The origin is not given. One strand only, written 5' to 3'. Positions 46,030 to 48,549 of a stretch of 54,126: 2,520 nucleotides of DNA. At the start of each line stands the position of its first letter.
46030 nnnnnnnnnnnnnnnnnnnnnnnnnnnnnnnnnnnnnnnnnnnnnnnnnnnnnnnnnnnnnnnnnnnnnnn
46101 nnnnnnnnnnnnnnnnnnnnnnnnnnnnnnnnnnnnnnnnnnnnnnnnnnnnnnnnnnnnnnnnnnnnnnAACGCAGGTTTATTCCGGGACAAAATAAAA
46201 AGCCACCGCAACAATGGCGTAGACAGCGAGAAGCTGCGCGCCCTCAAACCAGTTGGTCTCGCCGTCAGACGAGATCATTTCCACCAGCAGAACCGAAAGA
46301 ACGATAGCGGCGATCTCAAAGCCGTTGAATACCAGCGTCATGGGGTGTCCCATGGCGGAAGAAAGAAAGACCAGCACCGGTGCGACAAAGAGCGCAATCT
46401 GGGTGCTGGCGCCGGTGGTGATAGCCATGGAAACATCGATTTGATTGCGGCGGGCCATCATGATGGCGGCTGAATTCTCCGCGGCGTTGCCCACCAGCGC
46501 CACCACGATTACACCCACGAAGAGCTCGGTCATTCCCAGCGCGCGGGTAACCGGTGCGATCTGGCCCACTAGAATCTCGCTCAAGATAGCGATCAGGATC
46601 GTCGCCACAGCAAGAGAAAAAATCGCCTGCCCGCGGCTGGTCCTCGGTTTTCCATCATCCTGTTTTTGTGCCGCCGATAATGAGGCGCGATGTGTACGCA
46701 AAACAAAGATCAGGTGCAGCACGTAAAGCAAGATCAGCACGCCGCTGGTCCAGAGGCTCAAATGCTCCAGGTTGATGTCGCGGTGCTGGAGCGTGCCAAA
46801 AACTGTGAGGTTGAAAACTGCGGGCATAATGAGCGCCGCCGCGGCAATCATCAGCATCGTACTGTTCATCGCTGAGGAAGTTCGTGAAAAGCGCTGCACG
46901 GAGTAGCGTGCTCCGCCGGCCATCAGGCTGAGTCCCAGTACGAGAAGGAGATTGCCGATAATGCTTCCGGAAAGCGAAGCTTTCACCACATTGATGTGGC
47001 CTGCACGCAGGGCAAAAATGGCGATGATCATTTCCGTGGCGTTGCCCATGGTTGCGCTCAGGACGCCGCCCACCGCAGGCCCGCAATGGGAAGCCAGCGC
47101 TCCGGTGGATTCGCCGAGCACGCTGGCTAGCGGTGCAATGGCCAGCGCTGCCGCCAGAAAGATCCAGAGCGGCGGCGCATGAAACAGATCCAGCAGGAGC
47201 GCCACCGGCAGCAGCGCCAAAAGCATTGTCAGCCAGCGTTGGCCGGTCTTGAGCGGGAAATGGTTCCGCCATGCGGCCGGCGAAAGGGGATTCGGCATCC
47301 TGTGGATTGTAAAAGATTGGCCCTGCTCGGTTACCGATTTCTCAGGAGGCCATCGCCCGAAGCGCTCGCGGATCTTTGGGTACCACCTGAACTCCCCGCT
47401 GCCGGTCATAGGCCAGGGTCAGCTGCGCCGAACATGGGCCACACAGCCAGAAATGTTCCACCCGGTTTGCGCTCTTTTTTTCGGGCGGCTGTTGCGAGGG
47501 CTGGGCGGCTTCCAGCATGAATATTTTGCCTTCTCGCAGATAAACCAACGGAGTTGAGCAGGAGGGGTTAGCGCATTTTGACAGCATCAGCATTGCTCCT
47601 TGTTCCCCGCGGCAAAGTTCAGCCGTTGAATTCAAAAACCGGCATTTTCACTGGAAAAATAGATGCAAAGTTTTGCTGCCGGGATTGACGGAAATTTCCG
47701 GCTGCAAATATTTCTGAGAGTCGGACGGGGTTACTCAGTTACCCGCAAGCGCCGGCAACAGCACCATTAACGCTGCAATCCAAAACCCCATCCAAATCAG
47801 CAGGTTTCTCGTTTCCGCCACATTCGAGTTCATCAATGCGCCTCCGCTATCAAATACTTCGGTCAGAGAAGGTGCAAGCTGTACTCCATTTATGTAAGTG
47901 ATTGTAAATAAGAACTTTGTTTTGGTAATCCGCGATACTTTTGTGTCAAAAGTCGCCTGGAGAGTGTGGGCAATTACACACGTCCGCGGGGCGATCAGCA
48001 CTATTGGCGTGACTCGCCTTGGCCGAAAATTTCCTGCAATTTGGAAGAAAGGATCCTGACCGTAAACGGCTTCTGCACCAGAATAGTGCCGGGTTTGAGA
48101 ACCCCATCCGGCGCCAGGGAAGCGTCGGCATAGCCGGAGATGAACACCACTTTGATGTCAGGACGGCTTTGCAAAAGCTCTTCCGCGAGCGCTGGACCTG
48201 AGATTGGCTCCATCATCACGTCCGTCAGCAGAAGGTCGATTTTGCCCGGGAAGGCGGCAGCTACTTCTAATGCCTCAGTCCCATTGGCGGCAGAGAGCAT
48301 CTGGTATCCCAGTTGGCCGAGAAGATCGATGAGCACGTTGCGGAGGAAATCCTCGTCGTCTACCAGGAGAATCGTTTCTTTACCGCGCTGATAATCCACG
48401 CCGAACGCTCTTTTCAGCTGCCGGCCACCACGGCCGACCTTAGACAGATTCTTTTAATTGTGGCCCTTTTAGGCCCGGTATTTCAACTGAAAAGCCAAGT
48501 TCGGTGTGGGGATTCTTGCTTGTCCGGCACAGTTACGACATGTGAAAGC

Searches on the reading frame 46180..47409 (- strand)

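Call 36: search_protein_families(library=pfam, proteins=[window:46180-47409:-], max_evalue=0.001)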
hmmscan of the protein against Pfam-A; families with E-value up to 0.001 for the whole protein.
window:46180-47409:- (409 aa): 1 family
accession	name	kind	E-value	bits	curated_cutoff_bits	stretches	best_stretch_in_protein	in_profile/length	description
PF01699.29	Na_Ca_ex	-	3.9e-36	124.7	24.9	2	263-405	3-150/151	Sodium/calcium exchanger protein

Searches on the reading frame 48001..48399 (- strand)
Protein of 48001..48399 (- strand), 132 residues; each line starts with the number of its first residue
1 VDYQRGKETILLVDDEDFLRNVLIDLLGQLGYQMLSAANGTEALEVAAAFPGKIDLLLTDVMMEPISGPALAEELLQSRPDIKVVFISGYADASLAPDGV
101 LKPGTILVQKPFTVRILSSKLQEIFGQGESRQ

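Call 67: search_protein_families(library=pfam, proteins=[window:48001-48399:-], max_evalue=0.00001)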
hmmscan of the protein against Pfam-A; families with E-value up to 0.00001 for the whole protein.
window:48001-48399:- (132 aa): 1 family
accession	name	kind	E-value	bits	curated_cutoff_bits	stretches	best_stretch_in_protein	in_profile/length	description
PF00072.30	Response_reg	-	1.4e-16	61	30.2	1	10-120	1-109/111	Response regulator receiver domain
